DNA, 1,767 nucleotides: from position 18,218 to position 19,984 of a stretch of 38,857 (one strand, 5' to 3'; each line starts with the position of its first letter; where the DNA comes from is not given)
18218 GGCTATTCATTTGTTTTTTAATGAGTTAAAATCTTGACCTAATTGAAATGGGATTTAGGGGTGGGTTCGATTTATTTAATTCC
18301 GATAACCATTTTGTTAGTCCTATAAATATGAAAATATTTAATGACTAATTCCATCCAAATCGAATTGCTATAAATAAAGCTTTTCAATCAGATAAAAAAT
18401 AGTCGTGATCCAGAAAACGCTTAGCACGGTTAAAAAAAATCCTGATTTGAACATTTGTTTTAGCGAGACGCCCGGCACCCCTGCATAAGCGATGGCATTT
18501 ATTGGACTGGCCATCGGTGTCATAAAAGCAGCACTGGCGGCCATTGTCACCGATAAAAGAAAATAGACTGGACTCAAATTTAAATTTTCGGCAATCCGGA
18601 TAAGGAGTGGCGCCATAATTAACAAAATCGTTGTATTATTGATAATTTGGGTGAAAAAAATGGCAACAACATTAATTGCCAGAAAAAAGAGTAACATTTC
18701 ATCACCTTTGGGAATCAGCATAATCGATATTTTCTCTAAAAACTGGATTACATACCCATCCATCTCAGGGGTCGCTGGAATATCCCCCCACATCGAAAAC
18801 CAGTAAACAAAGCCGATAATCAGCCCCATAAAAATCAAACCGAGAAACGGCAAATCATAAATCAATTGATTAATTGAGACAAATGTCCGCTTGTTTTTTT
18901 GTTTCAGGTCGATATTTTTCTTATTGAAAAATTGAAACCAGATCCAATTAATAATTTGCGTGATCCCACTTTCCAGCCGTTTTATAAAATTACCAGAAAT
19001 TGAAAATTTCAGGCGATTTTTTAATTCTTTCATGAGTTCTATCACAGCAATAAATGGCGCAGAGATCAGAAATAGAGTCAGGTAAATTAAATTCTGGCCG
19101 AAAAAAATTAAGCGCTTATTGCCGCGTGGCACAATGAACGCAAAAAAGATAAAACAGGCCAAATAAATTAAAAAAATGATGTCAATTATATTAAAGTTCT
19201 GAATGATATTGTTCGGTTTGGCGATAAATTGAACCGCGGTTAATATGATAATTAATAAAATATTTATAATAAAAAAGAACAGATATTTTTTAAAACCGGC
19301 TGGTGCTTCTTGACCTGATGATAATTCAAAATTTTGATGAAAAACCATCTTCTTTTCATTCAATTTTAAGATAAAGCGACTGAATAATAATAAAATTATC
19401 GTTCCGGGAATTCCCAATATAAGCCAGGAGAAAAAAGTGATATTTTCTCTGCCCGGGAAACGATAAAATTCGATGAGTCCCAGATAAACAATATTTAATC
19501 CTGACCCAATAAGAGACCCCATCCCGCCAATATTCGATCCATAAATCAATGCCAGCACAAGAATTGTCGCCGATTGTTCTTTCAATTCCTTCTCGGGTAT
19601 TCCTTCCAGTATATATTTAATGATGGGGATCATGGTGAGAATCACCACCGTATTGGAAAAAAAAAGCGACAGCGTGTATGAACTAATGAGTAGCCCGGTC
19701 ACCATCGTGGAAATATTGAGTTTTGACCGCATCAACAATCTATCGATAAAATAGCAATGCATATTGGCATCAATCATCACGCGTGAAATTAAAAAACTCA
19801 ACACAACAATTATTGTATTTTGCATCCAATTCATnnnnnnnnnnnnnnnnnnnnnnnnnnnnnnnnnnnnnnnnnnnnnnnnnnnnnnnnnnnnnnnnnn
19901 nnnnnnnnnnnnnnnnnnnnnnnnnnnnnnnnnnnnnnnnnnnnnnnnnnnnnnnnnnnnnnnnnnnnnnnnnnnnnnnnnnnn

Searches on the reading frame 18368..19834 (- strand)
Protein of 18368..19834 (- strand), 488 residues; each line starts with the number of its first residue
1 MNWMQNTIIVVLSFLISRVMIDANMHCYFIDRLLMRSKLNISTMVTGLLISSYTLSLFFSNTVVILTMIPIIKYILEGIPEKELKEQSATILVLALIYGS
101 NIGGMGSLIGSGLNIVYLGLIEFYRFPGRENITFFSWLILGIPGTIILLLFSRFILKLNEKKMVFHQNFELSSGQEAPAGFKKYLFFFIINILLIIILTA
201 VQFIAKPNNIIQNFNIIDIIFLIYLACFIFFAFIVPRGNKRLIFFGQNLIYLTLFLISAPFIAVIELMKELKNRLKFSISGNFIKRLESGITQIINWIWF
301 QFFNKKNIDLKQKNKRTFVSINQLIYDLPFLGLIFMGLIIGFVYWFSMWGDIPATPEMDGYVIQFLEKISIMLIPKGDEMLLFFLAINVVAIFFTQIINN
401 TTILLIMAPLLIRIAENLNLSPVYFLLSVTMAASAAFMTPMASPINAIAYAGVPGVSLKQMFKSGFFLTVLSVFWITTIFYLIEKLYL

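Call 3: search_protein_families(library=pfam, proteins=[window:18368-19834:-], max_evalue=1)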
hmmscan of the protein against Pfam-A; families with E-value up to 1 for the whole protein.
window:18368-19834:- (488 aa): 1 family
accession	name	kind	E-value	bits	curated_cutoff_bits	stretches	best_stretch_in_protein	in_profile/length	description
PF03600.22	CitMHS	-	7.9e-22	78.2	31.9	2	7-219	42-228/336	Citrate transporter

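Call 4: search_protein_families(library=ncbifam, proteins=[window:18368-19834:-], max_evalue=1)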
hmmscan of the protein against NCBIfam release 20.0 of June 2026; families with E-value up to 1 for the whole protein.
window:18368-19834:- (488 aa): 2 families
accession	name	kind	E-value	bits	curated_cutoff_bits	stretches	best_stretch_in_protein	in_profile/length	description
TIGR00785.1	dass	subfamily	6.5e-26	91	198.6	2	7-226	66-284/444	DASS family sodium-coupled anion symporter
TIGR00786.1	dctM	subfamily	4.9e-06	25.6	268.45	1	368-484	284-401/405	TRAP transporter large permease subunit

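Call 73: search_solved_structures(query=window:18368-19834:-, max_evalue=0.01)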
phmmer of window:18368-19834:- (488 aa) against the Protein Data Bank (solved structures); distinct sequences matched with E-value up to 0.01: 10.
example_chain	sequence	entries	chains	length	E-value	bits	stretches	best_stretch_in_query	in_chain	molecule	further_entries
8uvc_A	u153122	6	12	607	2.2e-17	66.2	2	382-477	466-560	Na(+)/dicarboxylate cotransporter 3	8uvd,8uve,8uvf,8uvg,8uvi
30ut_A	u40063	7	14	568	1.1e-15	60.6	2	385-476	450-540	Na(+)/citrate cotransporter | Solute carrier family 13 member 5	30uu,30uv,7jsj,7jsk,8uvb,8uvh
8w6c_A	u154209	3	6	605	1.6e-15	60.2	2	386-476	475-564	Solute carrier family 13 member 2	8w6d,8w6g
8y5u_A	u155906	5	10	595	1.7e-14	56.7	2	382-473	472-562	Solute carrier family 13 member 1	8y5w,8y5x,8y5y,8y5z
8w6h_A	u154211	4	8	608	2.3e-14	56.3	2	382-473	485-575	Solute carrier family 13 member 1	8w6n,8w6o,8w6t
5ul7_A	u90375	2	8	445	3.2e-14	55.8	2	382-481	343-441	Transporter, NadC family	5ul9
4f35_D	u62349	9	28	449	3.2e-14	55.8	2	382-481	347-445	Transporter, NadC family | DASS family sodium-coupled anion symporter | VcINDY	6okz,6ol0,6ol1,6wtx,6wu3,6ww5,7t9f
5uld_A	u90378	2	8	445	3.5e-14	55.7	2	382-481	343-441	Transporter, NadC family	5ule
9n5n_A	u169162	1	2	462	3.5e-14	55.7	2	382-481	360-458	Transporter, NadC family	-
8zkw_A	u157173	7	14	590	2.3e-11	46.4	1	383-476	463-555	Protein I'm not dead yet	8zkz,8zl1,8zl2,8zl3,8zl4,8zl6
